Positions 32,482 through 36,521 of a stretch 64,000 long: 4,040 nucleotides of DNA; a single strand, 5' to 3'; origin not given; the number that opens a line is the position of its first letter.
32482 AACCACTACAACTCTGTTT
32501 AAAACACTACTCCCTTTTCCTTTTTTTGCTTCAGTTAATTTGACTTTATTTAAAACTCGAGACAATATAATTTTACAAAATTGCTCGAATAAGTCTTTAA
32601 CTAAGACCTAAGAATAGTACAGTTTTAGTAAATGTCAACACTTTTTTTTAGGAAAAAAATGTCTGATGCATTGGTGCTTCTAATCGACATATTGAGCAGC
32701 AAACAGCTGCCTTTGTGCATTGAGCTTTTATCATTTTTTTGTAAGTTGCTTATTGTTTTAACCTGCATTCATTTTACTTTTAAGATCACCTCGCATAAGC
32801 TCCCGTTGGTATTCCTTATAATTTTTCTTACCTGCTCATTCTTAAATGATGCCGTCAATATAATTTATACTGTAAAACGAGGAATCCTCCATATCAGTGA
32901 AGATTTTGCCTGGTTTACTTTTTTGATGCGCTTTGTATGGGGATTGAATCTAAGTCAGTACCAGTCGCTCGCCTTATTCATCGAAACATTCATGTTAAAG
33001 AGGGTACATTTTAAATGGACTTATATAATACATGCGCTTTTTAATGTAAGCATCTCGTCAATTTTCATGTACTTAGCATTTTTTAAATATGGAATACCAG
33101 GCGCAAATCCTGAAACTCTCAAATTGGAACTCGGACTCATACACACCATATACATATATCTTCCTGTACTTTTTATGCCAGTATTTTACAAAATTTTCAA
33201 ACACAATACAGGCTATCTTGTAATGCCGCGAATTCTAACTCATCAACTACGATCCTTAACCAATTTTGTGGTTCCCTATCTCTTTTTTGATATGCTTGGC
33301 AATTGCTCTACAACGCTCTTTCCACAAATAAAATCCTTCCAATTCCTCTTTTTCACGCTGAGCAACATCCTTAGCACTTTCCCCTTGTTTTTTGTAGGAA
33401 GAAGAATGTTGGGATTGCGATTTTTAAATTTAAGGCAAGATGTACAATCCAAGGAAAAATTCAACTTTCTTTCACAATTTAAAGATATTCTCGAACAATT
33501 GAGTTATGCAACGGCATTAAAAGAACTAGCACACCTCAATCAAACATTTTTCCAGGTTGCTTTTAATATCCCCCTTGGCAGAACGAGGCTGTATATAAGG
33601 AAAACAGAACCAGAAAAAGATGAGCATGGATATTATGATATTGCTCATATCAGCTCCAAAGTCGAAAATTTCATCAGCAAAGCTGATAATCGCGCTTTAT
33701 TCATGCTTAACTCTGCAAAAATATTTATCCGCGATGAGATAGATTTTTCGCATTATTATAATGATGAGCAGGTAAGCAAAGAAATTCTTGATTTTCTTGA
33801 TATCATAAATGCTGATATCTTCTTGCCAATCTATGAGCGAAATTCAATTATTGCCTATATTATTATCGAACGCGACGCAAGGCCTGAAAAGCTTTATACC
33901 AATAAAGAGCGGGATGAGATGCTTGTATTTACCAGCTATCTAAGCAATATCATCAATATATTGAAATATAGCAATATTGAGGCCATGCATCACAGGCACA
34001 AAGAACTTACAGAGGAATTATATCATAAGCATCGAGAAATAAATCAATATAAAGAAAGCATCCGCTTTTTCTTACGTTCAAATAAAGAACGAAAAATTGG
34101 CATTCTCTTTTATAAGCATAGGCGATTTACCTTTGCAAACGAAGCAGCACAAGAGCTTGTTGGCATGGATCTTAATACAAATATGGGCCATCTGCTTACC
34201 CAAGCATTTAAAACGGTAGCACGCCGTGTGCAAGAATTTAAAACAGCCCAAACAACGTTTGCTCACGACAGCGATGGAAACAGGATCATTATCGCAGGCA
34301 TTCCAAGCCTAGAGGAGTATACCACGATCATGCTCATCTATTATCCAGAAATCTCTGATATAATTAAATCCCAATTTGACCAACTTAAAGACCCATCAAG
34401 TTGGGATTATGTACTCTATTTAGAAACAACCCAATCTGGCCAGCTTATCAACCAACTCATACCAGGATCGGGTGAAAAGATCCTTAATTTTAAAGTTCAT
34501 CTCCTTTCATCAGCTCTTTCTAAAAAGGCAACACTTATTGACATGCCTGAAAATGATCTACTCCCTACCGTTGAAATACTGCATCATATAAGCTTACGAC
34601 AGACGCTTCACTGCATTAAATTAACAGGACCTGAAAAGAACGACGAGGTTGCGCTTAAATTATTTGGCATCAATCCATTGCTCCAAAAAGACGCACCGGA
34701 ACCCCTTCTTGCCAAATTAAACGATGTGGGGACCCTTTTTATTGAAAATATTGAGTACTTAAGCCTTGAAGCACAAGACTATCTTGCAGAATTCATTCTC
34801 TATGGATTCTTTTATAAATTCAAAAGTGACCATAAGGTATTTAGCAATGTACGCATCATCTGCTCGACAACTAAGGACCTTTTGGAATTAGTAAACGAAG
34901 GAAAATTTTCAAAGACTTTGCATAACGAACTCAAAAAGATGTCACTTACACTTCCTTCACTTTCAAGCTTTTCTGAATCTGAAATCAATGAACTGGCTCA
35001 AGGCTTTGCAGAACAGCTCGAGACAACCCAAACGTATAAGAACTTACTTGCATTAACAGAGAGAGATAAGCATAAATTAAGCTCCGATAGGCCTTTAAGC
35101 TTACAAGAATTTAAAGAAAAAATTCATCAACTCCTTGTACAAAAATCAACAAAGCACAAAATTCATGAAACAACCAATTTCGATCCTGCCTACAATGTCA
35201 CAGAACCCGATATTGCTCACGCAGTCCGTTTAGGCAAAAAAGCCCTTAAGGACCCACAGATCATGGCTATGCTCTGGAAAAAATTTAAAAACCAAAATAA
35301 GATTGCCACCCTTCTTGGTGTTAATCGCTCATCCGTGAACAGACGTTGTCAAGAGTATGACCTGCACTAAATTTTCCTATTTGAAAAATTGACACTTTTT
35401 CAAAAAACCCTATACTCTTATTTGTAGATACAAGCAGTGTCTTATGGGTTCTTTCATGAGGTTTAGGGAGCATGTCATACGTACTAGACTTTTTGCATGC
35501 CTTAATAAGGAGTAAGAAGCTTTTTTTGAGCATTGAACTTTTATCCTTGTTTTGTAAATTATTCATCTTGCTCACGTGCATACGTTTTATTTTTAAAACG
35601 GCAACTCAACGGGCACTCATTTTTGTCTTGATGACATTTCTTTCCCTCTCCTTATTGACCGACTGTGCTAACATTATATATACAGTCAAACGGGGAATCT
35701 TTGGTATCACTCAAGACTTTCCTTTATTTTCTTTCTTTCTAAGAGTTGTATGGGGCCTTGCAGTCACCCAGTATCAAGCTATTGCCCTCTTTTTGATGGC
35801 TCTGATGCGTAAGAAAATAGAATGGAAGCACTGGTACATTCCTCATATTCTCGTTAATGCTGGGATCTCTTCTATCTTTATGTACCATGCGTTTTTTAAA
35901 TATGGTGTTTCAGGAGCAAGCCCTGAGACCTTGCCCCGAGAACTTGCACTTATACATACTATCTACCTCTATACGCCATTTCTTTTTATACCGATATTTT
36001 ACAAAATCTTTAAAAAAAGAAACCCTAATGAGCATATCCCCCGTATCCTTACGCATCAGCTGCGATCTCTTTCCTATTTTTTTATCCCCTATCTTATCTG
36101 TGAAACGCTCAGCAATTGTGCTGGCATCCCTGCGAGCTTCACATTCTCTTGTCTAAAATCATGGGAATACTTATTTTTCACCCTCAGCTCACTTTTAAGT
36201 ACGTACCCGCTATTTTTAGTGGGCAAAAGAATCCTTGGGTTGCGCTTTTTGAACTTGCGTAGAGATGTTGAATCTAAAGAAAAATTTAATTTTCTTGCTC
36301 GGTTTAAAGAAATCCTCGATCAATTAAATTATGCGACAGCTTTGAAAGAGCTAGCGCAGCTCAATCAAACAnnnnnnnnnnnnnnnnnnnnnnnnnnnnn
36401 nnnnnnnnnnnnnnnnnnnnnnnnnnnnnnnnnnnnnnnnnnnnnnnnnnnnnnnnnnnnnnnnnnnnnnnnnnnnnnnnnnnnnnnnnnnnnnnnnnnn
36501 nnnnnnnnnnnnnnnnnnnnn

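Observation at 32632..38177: Tandem paralogs: polytopic-membrane GAF-PAS regulators carrying a thoroughly degenerate sigma54-activator AAA+ module plus Fis-type HTH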

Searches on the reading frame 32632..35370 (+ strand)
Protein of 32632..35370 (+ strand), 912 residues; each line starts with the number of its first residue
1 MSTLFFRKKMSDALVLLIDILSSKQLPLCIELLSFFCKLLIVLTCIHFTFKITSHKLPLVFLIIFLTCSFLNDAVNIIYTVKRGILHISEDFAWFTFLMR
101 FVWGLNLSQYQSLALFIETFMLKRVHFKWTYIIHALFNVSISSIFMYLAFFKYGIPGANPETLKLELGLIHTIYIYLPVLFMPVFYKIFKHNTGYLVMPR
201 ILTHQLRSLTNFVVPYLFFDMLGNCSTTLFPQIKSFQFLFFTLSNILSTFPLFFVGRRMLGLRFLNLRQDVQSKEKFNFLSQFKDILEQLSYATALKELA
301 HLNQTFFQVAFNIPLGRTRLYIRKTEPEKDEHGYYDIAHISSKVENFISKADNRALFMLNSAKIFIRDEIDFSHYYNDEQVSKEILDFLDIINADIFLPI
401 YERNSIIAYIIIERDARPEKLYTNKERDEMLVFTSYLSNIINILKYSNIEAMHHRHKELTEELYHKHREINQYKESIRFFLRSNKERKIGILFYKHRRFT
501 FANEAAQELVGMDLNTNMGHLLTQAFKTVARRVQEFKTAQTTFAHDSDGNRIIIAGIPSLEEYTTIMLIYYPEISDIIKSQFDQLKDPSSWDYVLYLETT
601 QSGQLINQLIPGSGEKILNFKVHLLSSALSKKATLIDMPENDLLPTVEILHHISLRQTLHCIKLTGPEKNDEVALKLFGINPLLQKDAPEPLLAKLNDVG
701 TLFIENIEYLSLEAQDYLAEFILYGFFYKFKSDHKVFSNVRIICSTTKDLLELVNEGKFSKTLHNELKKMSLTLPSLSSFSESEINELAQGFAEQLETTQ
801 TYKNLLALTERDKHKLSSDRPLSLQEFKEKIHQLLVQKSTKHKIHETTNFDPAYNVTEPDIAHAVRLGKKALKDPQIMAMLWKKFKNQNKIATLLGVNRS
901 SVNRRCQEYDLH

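Call 3: search_protein_families(library=pfam, proteins=[window:32632-35370:+], max_evalue=1)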
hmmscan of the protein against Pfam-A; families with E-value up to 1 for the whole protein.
window:32632-35370:+ (912 aa): 3 families
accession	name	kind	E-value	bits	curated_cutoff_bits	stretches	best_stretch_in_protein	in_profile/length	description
PF00158.32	Sigma54_activat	-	8.9e-10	38.9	20.2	1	695-772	90-167/168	Sigma-54 interaction domain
PF14532.12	Sigma54_activ_2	-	2.3e-08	34.8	25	1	687-777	59-138/138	Sigma-54 interaction domain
PF09990.14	DUF2231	-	0.31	11.5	26.4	1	59-172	9-116/139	Predicted membrane protein (DUF2231)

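Call 4: search_protein_families(library=ncbifam, proteins=[window:32632-35370:+], max_evalue=1)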
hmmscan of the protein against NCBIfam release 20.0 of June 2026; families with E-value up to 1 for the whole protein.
window:32632-35370:+ (912 aa): 24 families
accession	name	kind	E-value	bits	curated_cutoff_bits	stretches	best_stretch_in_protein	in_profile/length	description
TIGR02974.1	phageshock_pspF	equivalog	5.9e-17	61.9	443.55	1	698-857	93-252/336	phage shock protein operon transcriptional activator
NF008485.2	PRK11388.1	equivalog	1.8e-15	56.3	551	1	695-911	420-637/643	dihydroxyacetone kinase operon transcriptional regulator DhaR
NF008085.0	PRK10820.1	equivalog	1.9e-15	56.5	576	1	697-911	297-512/520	transcriptional regulator TyrR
NF051870.1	NAssimRespRegNtrX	equivalog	4.8e-13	48.8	600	1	649-844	181-376/452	nitrogen assimilation response regulator NtrX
NF038308.1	RNA_repair_RtcR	equivalog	9.1e-12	44.6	650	1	698-800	278-379/530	RNA repair transcriptional activator RtcR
NF008622.0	PRK11608.1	equivalog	1.8e-11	43.7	529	1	697-861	99-263/329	phage shock protein operon transcriptional activator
NF011953.0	PRK15424.1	equivalog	2.8e-11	42.7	703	1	697-908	321-533/538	propionate catabolism operon regulatory protein PrpR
TIGR02915.1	PEP_resp_reg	equivalog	3.5e-11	42.6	502.6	1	698-909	233-442/445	PEP-CTERM-box response regulator transcription factor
NF003451.0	PRK05022.1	equivalog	4.5e-11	42.2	476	1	696-843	282-428/512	nitric oxide reductase transcriptional regulator NorR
NF041946.1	LuxO_transreg_Vib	equivalog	4.8e-11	42.1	800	1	694-905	223-431/463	quorum-sensing sigma-54 dependent transcriptional regulator LuxO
TIGR01818.1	ntrC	equivalog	8e-11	41.4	558.6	1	698-800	228-329/463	nitrogen regulation protein NR(I)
NF041552.1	TF_PrdR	equivalog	9.3e-11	40.7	795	1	696-909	359-576/577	sigma-54 dependent transcriptional regulator PrdR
TIGR01817.1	nifA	equivalog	5.1e-10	38.7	528.85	1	696-808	288-397/534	nif-specific transcriptional activator NifA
NF008176.1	PRK10923.1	equivalog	1.3e-09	37.2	620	1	697-795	231-328/469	nitrogen regulation protein NR(I)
NF008469.0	PRK11361.1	equivalog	4.7e-08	32.2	714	1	698-911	237-456/461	acetoacetate metabolism transcriptional regulator AtoC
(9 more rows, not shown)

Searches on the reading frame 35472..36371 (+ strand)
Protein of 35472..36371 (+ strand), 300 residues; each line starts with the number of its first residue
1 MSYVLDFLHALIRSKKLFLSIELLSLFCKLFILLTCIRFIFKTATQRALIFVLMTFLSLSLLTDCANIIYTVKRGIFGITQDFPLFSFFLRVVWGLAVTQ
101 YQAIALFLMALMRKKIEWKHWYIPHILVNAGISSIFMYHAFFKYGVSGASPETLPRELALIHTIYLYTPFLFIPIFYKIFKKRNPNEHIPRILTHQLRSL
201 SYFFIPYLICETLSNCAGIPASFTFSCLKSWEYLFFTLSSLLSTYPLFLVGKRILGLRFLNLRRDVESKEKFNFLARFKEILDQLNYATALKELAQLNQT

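Call 54: predict_structure(alignment_id=A2)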
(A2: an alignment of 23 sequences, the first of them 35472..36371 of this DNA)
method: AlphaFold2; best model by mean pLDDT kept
length: 300 residues; sequences in the alignment: 23
mean_pLDDT: 81.3   pTM: 0.77
mean pLDDT of the five models: 81.3, 80.9, 80.6, 78.9, 78.5
residues with pLDDT >= 90: 128; 70-90: 106; 50-70: 39; < 50: 27
segments of 3 or more residues with pLDDT < 50: 219-221, 261-275, 297-300
pLDDT, mean of each block of 10 residues (from residue 1): 81 89 95 92 85 95 95 89 90 96 92 83 93 96 89 90 91 90 66 83 89 67 62 90 88 67 45 50 55 47
secondary structure, 60 per line:
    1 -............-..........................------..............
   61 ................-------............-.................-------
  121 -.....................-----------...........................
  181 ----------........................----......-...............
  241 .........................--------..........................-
elements in order: H2-13 H15-40 H47-76 H84-95 H97-113 H122-142 H154-180 H191-214 H219-224 H226-265 H274-299

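Call 56: search_protein_representatives(alignment_id=A2)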
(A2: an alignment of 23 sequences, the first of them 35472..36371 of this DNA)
Query: 23 sequences, 298 profile positions. Proteins with E-value up to 0.001 (for the whole library): 400; up to 1e-10: 345; up to 1e-30: 200. The best 150 are listed.
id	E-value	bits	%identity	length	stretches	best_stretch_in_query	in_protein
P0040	4.2e-105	367.8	-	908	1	3-298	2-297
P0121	5.8e-100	351.0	-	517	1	1-298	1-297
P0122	1.2e-93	330.2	-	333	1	3-298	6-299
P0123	5.5e-92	324.8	-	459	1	3-298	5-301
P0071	9.9e-90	317.4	-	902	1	1-298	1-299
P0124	2.3e-82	293.2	-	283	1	1-276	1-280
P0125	3.1e-81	289.5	-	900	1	1-296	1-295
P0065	7.4e-80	285.0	-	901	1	8-298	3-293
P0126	1.4e-79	284.1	-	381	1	39-297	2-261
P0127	4.6e-77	275.8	-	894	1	4-297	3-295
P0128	1.4e-76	274.2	-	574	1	5-297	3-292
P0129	4.1e-76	272.7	-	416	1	1-298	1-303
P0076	2.9e-74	266.6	-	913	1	8-298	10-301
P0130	6.6e-74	265.4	-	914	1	1-298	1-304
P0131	1.1e-73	264.8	-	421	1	4-297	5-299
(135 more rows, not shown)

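Call 57: fold_search(model_id=the predicted structure, library=pdb)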
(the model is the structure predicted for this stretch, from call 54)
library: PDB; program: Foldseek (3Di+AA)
matches with E <= 10: 1005; with E <= 0.001: 0
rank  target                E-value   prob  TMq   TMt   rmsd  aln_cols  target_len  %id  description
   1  6tq9_B                4.0e-03  1.00  0.44  0.44   8.2       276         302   12  Crystal structure of the Orexin-1 receptor in complex with SB-408124 (released 2020-01-01)
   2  6tod_A                5.4e-03  1.00  0.44  0.44   8.4       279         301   11  Crystal structure of the Orexin-1 receptor in complex with EMPA (released 2020-01-01)
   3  6tq4_B                6.2e-03  1.00  0.48  0.48   8.0       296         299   11  Crystal structure of the Orexin-1 receptor in complex with Compound 16 (released 2020-01-01)
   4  6tod_B                6.5e-03  1.00  0.45  0.44   7.5       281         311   11  Crystal structure of the Orexin-1 receptor in complex with EMPA (released 2020-01-01)
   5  8inr_R                8.1e-03  1.00  0.45  0.48   7.7       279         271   14  Cryo-EM structure of the alpha-MSH-bound human melanocortin receptor 5 (MC5R)-Gs complex (released 2023-09-20)
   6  6tp6_B                8.9e-03  1.00  0.43  0.42   8.6       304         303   13  Crystal structure of the Orexin-1 receptor in complex with filorexant (released 2020-01-01)
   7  9j0b_R                1.0e-02  1.00  0.49  0.50   6.1       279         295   12  UDP-Glucose bound purinergic receptor P2Y14 in complex with Gi (released 2025-06-04)
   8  6tp3_B                1.2e-02  1.00  0.48  0.47   7.3       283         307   11  Crystal structure of the Orexin-1 receptor in complex with daridorexant (released 2020-01-01)
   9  9ima_A                1.3e-02  1.00  0.49  0.56   6.0       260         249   14  Cryo-EM structure for the GPRC5D complexed with Talquetamab Fab (released 2024-09-11)
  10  8k8j_R                1.3e-02  1.00  0.47  0.50   7.1       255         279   12  Cannabinoid Receptor 1 bound to Fenofibrate coupling MiniGsq and Nb35 Complex (released 2024-02-14)
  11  8zrt_R                1.5e-02  1.00  0.47  0.50   7.2       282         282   14  Cryo-EM structure focused on the receptor of the ET-1 bound ETBR-DNGI complex (released 2024-10-02)
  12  8iy6_R                1.7e-02  1.00  0.48  0.49   7.7       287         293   15  ETB-Gi complex bound to Endotheline-1, focused on receptor (released 2023-08-16)
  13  8wu1_R                1.9e-02  1.00  0.47  0.49   6.8       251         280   12  Cryo-EM structure of CB1-beta-arrestin1 complex (released 2024-03-20)
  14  9uwl_A                2.1e-02  1.00  0.37  0.41   9.4       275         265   10  Cryo-EM structure of human V1aR bound with SRX246 at a resolution of 2.6 angstrom (released 2026-02-04)
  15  9m8k_R                2.3e-02  1.00  0.42  0.44   7.8       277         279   13  cryo-EM structure of human TAS2R4 with oligopeptide (released 2026-03-18)
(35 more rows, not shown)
